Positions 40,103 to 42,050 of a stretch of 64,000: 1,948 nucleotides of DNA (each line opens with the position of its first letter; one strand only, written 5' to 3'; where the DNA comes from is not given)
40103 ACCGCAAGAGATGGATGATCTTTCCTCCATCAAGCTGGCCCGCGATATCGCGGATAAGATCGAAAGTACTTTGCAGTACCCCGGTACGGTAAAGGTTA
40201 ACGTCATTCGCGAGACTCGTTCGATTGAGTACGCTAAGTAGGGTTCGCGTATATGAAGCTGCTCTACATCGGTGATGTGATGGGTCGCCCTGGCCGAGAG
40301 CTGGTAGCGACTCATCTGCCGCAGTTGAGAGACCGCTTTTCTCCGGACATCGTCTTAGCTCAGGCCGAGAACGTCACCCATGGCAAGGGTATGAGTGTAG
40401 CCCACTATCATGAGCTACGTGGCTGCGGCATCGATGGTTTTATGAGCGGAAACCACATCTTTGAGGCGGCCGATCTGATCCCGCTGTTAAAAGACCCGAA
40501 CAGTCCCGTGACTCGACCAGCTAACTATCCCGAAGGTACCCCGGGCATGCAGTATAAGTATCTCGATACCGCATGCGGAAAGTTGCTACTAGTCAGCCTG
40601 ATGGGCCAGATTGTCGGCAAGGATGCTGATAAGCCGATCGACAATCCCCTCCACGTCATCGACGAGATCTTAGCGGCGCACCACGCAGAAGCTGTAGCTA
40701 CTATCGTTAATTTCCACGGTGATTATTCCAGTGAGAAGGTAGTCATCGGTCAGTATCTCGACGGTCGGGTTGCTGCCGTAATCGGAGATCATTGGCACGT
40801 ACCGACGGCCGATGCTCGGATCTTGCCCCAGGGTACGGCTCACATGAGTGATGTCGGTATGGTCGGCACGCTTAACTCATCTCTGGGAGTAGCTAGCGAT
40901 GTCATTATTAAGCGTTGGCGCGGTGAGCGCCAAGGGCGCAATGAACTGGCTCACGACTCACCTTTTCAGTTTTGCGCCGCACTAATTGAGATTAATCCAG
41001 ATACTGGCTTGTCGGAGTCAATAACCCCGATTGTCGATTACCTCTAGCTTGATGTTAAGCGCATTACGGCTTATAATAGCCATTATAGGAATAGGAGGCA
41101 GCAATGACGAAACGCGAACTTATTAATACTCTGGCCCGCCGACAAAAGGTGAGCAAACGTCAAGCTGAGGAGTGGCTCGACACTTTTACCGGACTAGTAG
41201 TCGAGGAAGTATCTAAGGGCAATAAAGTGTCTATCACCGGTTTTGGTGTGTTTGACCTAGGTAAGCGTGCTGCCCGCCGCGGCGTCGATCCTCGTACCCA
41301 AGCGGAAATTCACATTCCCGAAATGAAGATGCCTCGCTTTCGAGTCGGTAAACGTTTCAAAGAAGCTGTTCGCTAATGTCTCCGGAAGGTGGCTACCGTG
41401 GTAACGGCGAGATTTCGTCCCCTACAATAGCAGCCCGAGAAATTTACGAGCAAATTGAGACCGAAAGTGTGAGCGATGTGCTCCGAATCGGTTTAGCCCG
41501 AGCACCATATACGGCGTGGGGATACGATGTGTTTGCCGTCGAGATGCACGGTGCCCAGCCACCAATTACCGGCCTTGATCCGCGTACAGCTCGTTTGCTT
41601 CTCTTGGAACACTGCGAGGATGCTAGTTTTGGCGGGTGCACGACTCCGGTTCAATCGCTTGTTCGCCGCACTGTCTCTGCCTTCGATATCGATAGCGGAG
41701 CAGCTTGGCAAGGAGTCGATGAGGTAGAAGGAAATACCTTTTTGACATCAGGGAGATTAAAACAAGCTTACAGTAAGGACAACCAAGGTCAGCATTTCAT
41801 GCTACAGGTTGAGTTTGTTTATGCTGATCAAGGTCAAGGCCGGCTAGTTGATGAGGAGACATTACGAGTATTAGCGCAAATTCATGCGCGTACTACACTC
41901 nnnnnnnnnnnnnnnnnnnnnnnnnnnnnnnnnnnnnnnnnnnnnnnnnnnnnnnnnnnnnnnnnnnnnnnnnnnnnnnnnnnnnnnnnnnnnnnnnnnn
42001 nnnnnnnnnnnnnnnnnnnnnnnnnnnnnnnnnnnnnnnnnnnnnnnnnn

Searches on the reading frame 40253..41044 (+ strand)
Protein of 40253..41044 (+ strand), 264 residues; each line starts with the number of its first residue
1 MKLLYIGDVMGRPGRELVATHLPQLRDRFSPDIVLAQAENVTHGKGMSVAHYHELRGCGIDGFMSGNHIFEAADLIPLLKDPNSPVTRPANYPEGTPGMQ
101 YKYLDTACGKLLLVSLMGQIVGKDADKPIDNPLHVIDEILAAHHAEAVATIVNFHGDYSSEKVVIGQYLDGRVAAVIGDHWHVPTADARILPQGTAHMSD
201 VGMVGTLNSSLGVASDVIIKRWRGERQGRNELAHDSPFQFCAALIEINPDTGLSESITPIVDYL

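Call 5: search_protein_families(library=pfam, proteins=[window:40253-41044:+], max_evalue=0.01)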
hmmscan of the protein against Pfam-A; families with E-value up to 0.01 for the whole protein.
window:40253-41044:+ (264 aa): 1 family
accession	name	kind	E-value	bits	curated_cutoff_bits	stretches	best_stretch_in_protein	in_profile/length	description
PF13277.11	YmdB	-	1.9e-72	244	27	1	4-260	1-253/253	YmdB-like protein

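Call 50: find_homologous_proteins(query=window:40253-41044:+, max_evalue=1e-40)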
Query window:40253-41044:+ (264 aa): 4705 proteins with E <= 1e-40 among 6095 candidates; the best 120 are listed.
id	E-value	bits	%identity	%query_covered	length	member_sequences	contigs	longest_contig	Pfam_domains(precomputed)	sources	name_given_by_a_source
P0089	2.6e-176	603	100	100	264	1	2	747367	PF13277.12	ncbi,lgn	ncbi:MAG: TIGR00282 family metallophosphoesterase [Candidatus Saccharimonadales bacterium]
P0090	2.2e-138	478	78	100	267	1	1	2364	PF13277.12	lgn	-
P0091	3.4e-127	442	72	100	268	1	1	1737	PF13277.12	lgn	-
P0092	8.7e-126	437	71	100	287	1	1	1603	PF13277.12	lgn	-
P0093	1.2e-123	430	70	100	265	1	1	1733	PF13277.12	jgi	-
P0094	1.5e-123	430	70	100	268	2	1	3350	PF13277.12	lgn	-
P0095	6.7e-121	421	69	100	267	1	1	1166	PF13277.12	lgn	-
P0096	4.6e-119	415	70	100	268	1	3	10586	PF13277.12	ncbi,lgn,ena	-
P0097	7.2e-118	411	68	98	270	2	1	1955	PF13277.12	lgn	-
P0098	1.0e-117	411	66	100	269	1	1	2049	PF13277.12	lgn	-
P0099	4.0e-117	409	69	99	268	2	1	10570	PF13277.12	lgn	-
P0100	1.8e-115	403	66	100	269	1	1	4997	PF13277.12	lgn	-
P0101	8.8e-115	401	66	100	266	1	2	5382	PF13277.12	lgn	-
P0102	1.4e-114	400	66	100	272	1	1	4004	PF13277.12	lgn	-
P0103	1.0e-112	394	65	98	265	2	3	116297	PF13277.12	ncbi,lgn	ncbi:MAG: TIGR00282 family metallophosphoesterase [Candidatus Saccharimonadales bacterium]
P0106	2.5e-110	386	64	98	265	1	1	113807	PF13277.12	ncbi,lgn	-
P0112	2.5e-101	357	59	100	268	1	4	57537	PF13277.12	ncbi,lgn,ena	-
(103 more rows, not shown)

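Call 51: find_encoding_contigs(protein=P0096, flank=3500, max_places=2)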
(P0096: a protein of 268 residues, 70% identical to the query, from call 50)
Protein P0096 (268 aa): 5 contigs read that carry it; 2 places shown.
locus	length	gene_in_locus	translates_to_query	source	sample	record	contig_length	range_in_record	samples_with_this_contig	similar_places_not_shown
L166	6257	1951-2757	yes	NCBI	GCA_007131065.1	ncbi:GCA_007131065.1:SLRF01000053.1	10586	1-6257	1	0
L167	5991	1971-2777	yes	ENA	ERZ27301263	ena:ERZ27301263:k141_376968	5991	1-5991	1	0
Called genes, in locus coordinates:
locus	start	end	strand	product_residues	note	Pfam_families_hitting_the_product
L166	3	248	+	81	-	?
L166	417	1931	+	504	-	PF12072:RNase_Y_N, PF00013:KH_1 (weak), PF01966:HD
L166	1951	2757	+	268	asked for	PF13277:YmdB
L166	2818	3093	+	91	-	PF00216:Bac_DNA_binding, PF18291:HU-HIG (weak)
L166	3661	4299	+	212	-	-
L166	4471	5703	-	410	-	PF12698:ABC2_membrane_3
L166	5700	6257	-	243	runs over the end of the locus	PF02463:SMC_N (weak), PF00005:ABC_tran, PF13304:AAA_21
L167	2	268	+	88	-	?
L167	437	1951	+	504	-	PF12072:RNase_Y_N, PF00013:KH_1 (weak), PF01966:HD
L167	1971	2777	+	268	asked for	PF13277:YmdB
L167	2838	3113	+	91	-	PF00216:Bac_DNA_binding, PF18291:HU-HIG (weak)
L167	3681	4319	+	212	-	-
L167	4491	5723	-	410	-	PF12698:ABC2_membrane_3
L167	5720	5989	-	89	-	?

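Call 52: find_encoding_contigs(protein=P0103, flank=3500, max_places=2)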
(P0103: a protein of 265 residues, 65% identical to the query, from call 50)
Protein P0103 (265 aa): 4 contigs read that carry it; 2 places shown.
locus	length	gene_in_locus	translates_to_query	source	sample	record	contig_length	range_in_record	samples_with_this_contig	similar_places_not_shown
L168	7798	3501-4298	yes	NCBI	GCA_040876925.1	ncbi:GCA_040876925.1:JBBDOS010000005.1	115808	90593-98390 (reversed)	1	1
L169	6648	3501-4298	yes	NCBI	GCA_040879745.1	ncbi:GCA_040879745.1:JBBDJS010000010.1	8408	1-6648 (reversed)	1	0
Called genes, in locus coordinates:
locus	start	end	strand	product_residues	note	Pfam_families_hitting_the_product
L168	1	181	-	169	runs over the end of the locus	-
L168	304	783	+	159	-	PF02367:TsaE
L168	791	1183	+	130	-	PF00814:TsaD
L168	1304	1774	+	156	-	-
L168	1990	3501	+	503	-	PF12072:RNase_Y_N, PF22891:KH_PNO1_2nd (weak), PF00013:KH_1, PF01966:HD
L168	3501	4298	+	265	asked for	PF13277:YmdB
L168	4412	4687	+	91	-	PF00216:Bac_DNA_binding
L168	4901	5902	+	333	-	PF02388:FemAB, PF13480:Acetyltransf_6, PF02388:FemAB (weak)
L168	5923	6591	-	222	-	PF09335:VTT_dom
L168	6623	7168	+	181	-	PF02525:Flavodoxin_2 (weak), PF03358:FMN_red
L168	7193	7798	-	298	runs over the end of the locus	PF21088:MS_channel_1st (weak), PF00924:MS_channel_2nd, PF21082:MS_channel_3rd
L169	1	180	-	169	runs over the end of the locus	-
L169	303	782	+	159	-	PF02367:TsaE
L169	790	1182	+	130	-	PF00814:TsaD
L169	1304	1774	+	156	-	-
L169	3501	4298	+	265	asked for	PF13277:YmdB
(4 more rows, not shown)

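Call 53: find_encoding_contigs(protein=P0106, flank=3500, max_places=2)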
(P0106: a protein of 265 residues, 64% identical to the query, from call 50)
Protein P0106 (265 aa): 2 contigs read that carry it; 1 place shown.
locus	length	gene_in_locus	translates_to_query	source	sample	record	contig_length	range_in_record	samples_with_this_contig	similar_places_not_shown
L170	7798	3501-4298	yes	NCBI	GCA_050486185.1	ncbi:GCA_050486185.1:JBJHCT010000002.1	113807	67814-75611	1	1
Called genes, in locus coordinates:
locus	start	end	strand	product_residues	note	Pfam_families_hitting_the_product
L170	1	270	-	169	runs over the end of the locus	-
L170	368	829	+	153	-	PF02367:TsaE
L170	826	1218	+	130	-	PF00814:TsaD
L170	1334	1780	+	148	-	-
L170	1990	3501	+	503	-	PF12072:RNase_Y_N, PF22891:KH_PNO1_2nd (weak), PF00013:KH_1, PF01966:HD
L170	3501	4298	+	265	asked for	PF13277:YmdB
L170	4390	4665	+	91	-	PF00216:Bac_DNA_binding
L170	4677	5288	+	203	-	-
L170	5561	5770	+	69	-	PF13560:HTH_31, PF12844:HTH_19, PF13443:HTH_26, PF01381:HTH_3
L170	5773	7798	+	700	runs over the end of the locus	PF02878:PGM_PMM_I, PF02879:PGM_PMM_II, PF02880:PGM_PMM_III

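Call 54: find_encoding_contigs(protein=P0112, flank=3500, max_places=2)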
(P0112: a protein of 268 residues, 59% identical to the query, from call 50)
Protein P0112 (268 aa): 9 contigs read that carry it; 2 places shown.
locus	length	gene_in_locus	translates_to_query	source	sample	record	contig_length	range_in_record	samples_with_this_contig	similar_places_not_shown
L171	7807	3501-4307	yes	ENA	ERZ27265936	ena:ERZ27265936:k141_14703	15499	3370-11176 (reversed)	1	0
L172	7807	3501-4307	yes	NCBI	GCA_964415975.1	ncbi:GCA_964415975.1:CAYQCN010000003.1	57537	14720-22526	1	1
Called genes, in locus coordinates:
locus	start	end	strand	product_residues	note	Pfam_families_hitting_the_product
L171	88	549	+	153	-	PF02367:TsaE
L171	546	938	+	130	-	PF00814:TsaD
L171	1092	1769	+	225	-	-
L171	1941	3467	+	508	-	PF12072:RNase_Y_N, PF00013:KH_1, PF22891:KH_PNO1_2nd (weak), PF01966:HD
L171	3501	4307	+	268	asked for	PF13277:YmdB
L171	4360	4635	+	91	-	PF00216:Bac_DNA_binding, PF18291:HU-HIG (weak)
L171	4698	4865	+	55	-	-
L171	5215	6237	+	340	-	PF02388:FemAB, PF13480:Acetyltransf_6, PF02388:FemAB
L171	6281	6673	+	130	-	PF00293:NUDIX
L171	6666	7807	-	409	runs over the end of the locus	PF12698:ABC2_membrane_3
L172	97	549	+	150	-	PF02367:TsaE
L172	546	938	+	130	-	PF00814:TsaD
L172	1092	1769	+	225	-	-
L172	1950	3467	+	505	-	PF12072:RNase_Y_N, PF00013:KH_1, PF22891:KH_PNO1_2nd (weak), PF01966:HD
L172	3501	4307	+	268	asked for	PF13277:YmdB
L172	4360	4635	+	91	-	PF00216:Bac_DNA_binding, PF18291:HU-HIG (weak)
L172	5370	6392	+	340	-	PF02388:FemAB, PF13480:Acetyltransf_6, PF02388:FemAB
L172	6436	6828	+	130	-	PF00293:NUDIX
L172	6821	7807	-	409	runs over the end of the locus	PF12698:ABC2_membrane_3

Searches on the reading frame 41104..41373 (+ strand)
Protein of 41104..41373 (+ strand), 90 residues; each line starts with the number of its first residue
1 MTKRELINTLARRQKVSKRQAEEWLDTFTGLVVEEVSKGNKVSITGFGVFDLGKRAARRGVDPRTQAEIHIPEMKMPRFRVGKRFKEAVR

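Call 5: search_protein_families(library=pfam, proteins=[window:41104-41373:+], max_evalue=0.01)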
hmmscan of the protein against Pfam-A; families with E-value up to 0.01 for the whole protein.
window:41104-41373:+ (90 aa): 3 families
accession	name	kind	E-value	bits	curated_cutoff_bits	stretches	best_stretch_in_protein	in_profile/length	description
PF00216.26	Bac_DNA_binding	-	4e-28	97.9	22.4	1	1-89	1-89/90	Bacterial DNA-binding protein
PF18291.6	HU-HIG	-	1.3e-05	25.6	26.2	1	2-89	33-118/125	HU domain fused to wHTH, Ig, or Glycine-rich motif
PF14908.11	HU-CCDC81_euk_1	-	0.0021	18.5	26.1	1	13-88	16-84/89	CCDC81 eukaryotic HU domain 1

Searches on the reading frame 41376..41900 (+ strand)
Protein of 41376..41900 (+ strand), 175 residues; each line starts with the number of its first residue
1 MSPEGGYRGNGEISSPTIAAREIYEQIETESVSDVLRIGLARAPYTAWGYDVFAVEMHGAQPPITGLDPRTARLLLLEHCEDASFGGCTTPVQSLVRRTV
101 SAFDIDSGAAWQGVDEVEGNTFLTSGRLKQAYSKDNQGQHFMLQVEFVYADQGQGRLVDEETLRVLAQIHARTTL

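Call 5: search_protein_families(library=pfam, proteins=[window:41376-41900:+], max_evalue=0.01)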
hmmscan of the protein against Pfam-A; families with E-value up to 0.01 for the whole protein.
window:41376-41900:+ (175 aa): 0 families

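Call 49: find_homologous_proteins(query=window:41376-41900:+, max_evalue=0.00001)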
Query window:41376-41900:+ (175 aa): 1 proteins with E <= 0.00001 among 292 candidates.
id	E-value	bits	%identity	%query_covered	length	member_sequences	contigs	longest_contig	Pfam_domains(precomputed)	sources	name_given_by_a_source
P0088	1.1e-111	389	100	100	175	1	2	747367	-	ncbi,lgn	ncbi:MAG: hypothetical protein WD467_02640 [Candidatus Saccharimonadales bacterium]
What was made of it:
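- Tried and rejected: It found only itself (call 49).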

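Call 77: find_encoding_contigs(protein=P0088, flank=1500, max_places=2)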
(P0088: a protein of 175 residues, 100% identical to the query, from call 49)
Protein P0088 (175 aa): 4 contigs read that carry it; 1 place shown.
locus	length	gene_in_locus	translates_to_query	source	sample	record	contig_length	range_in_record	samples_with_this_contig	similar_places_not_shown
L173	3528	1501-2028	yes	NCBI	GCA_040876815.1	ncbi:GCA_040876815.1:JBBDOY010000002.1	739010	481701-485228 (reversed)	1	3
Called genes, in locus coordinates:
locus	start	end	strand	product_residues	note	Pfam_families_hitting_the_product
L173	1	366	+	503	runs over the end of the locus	PF12072:RNase_Y_N, PF00013:KH_1 (weak), PF01966:HD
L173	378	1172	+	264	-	PF13277:YmdB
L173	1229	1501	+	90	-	PF00216:Bac_DNA_binding, PF18291:HU-HIG (weak)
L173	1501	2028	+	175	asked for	-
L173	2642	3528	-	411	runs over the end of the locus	PF12698:ABC2_membrane_3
